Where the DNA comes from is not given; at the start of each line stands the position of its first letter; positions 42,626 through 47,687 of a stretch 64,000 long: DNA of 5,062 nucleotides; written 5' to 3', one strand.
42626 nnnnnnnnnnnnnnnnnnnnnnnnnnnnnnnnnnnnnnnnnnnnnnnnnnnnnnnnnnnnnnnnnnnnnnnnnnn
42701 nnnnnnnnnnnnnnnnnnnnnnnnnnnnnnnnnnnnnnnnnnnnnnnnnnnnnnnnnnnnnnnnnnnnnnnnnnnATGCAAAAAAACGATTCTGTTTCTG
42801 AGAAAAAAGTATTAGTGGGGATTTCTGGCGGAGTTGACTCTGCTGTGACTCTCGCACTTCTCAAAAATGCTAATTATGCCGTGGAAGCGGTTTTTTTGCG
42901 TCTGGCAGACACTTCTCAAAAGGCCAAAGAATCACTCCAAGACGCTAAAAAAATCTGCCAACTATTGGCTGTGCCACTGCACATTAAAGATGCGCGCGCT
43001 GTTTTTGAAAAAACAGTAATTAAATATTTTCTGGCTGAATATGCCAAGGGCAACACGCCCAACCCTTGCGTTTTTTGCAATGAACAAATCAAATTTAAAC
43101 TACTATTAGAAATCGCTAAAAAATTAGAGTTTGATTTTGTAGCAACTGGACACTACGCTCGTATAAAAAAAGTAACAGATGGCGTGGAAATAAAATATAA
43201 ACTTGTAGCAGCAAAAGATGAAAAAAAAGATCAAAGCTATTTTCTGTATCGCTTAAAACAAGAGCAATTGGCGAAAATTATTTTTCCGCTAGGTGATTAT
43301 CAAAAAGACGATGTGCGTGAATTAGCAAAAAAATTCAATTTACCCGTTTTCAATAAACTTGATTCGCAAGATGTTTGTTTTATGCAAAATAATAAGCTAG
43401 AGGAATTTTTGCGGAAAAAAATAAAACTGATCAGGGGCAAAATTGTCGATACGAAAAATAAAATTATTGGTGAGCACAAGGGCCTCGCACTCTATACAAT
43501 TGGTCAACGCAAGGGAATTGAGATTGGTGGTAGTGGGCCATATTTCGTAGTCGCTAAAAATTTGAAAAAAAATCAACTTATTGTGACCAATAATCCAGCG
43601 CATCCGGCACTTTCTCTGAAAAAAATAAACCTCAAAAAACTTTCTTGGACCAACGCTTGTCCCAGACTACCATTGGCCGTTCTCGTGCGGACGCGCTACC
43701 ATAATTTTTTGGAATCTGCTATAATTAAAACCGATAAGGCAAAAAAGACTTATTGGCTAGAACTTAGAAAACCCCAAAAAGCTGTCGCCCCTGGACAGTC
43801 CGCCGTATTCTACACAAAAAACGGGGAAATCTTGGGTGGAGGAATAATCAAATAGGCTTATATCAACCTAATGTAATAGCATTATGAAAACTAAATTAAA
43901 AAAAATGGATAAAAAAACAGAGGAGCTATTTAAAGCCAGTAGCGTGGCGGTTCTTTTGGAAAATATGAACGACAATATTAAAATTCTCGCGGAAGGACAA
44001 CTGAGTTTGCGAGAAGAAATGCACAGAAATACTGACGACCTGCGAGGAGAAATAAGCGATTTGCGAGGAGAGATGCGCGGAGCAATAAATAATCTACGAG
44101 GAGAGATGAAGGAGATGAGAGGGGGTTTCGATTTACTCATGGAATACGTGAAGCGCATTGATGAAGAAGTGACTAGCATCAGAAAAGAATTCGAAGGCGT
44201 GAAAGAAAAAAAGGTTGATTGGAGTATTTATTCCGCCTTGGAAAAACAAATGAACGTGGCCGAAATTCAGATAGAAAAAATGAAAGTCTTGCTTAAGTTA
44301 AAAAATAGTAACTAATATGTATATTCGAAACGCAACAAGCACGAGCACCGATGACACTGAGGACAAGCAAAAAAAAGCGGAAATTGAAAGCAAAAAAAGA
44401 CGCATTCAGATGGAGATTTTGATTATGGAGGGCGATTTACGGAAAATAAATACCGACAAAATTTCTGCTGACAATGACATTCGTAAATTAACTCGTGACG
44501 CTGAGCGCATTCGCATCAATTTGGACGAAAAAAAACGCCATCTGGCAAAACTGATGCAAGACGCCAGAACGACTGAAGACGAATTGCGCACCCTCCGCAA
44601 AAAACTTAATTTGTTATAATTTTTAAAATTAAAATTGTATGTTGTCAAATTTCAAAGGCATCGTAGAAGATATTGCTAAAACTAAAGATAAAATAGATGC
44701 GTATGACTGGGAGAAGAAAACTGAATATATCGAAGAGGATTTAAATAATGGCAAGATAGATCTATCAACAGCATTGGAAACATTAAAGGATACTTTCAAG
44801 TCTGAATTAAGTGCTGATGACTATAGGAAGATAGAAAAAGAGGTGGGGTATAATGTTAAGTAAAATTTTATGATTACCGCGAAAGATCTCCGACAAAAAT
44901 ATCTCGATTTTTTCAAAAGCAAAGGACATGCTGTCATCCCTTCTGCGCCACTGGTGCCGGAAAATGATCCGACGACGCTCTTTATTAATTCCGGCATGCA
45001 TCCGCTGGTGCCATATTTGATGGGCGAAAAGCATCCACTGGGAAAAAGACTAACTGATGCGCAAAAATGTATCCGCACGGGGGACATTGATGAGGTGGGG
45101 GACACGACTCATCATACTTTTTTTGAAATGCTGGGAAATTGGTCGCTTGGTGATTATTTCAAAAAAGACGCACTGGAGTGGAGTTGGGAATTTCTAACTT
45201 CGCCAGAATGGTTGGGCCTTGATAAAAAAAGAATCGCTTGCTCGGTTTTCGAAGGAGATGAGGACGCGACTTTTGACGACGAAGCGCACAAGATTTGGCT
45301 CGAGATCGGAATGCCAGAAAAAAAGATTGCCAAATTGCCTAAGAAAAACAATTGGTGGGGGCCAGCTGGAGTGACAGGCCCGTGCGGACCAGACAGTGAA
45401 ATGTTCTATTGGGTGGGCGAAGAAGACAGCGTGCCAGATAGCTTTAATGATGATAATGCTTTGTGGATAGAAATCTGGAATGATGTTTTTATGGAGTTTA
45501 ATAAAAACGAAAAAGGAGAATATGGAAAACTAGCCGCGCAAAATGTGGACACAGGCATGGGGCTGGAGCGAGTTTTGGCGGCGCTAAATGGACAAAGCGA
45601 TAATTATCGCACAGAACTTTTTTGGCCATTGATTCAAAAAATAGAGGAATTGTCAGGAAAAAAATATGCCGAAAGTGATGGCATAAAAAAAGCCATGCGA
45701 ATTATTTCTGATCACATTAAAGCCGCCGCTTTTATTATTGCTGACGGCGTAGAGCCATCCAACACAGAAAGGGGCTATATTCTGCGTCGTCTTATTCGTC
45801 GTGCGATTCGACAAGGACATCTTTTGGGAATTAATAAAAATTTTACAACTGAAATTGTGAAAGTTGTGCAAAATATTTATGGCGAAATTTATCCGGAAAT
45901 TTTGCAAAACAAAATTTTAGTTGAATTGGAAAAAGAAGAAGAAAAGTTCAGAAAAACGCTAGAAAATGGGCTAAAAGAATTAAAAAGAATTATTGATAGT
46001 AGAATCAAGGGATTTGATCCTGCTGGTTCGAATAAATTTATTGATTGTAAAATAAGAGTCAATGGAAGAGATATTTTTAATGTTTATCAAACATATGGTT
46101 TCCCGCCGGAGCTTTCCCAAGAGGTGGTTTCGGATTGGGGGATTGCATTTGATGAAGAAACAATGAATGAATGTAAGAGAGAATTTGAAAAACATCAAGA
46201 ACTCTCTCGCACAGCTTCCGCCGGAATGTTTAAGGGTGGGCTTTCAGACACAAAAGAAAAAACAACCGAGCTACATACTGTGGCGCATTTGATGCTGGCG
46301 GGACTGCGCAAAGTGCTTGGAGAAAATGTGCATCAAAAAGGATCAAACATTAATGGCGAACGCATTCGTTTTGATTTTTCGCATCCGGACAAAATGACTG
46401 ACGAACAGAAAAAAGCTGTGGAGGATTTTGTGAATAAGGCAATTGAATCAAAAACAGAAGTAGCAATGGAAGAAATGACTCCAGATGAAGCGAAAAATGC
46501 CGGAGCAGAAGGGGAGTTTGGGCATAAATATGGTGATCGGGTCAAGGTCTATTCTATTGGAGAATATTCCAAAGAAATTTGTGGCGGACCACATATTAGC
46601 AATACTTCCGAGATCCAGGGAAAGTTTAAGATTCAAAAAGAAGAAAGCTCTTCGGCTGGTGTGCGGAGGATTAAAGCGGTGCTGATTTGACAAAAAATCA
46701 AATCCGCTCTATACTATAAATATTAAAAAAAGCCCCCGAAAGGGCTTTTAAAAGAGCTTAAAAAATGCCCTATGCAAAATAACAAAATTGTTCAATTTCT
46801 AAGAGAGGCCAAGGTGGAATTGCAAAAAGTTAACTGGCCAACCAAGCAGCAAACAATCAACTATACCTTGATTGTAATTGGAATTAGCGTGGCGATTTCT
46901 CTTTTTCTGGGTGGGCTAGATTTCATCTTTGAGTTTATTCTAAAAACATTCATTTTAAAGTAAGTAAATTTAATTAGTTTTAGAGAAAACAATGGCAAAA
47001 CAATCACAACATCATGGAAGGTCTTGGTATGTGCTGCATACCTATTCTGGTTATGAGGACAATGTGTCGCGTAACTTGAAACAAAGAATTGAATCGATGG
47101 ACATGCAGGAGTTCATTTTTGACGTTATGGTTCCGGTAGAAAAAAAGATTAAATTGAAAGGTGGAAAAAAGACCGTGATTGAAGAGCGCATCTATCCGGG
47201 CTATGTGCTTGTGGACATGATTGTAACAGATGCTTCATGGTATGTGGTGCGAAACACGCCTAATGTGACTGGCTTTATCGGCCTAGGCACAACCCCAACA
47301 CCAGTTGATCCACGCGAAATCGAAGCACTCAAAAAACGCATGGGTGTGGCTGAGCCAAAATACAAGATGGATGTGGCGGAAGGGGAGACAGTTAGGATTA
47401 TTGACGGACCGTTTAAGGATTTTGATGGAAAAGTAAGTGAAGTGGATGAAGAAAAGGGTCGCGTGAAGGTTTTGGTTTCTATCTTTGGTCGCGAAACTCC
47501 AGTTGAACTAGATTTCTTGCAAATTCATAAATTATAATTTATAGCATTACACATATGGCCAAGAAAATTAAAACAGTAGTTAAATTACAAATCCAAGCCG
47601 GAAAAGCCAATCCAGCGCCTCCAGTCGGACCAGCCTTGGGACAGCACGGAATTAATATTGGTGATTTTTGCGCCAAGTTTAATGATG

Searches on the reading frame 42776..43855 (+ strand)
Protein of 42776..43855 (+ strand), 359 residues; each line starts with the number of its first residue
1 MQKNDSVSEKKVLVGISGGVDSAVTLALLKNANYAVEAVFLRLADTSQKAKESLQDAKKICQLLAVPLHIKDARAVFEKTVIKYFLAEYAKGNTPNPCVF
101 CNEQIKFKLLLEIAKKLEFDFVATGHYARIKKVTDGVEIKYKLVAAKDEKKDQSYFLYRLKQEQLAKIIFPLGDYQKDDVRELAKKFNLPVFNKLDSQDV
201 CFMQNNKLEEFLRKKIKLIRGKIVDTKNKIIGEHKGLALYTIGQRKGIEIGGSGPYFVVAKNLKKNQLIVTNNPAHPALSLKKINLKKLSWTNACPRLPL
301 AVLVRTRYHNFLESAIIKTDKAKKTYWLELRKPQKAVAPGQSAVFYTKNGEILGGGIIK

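Call 85: search_protein_families(library=pfam, max_evalue=0.000001, proteins=[window:42776-43855:+])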
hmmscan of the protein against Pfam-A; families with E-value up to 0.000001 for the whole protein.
window:42776-43855:+ (359 aa): 6 families
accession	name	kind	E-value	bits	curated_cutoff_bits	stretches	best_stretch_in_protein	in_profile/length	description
PF03054.22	tRNA_Me_trans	-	3.5e-67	226.4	20.6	1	10-204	1-201/202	tRNA methyl transferase HUP domain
PF20259.3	tRNA_Me_trans_M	-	2.7e-19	68.9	27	1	210-271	2-65/66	tRNA methyl transferase PRC-barrel domain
PF20258.4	tRNA_Me_trans_C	-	2e-15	57.3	20.6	1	282-358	2-77/77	Aminomethyltransferase beta-barrel domain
PF02540.23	NAD_synthase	-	7e-11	42.2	21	1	8-125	17-128/242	NAD synthase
PF06508.19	QueC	-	1e-07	32.1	22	1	11-191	1-177/210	Queuosine biosynthesis protein QueC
PF01171.26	ATP_bind_3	-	2.4e-07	31.1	27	1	11-192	1-164/182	PP-loop family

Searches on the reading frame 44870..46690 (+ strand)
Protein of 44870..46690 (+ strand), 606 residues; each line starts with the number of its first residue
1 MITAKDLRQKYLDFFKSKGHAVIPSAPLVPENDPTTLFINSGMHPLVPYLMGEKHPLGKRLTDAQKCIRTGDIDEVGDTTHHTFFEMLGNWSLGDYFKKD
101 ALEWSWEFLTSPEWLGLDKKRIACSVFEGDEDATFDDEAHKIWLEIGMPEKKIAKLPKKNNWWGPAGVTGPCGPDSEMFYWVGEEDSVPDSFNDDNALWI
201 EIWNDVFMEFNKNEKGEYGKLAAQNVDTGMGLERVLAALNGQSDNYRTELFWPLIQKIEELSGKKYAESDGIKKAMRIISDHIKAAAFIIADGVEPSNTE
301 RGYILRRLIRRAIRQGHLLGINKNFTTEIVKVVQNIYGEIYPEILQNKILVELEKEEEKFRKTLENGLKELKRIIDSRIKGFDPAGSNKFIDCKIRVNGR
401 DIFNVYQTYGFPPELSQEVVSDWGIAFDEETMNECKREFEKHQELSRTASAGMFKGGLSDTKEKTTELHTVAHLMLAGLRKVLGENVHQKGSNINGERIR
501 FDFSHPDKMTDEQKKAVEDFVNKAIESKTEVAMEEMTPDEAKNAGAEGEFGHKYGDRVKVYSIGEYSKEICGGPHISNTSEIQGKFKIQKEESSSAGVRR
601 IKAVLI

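Call 85: search_protein_families(library=pfam, max_evalue=0.000001, proteins=[window:44870-46690:+])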
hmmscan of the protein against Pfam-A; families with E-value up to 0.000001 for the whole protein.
window:44870-46690:+ (606 aa): 2 families
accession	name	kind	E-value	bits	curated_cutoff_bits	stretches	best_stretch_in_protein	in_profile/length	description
PF01411.24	tRNA-synt_2c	-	2.4e-139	465.8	30.3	1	7-461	2-445/552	tRNA synthetases class II (A)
PF07973.19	tRNA_SAD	-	5e-17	62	24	1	558-601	1-43/44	Threonyl and Alanyl tRNA synthetase second additional domain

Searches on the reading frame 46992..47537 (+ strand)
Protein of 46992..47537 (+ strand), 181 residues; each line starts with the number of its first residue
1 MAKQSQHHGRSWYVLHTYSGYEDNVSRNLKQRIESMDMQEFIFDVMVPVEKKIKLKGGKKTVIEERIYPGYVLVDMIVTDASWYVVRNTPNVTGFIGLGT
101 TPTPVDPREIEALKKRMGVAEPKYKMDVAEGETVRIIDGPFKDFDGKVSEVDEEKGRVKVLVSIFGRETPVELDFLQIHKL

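Call 85: search_protein_families(library=pfam, max_evalue=0.000001, proteins=[window:46992-47537:+])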
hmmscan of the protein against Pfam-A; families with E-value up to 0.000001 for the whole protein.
window:46992-47537:+ (181 aa): 2 families
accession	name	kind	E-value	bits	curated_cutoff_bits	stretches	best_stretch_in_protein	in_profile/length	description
PF02357.24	NusG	-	3.8e-27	95.1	22.2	1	11-113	2-92/93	Transcription termination factor nusG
PF00467.35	KOW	-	1.5e-08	34.6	22.3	1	131-160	2-31/32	KOW motif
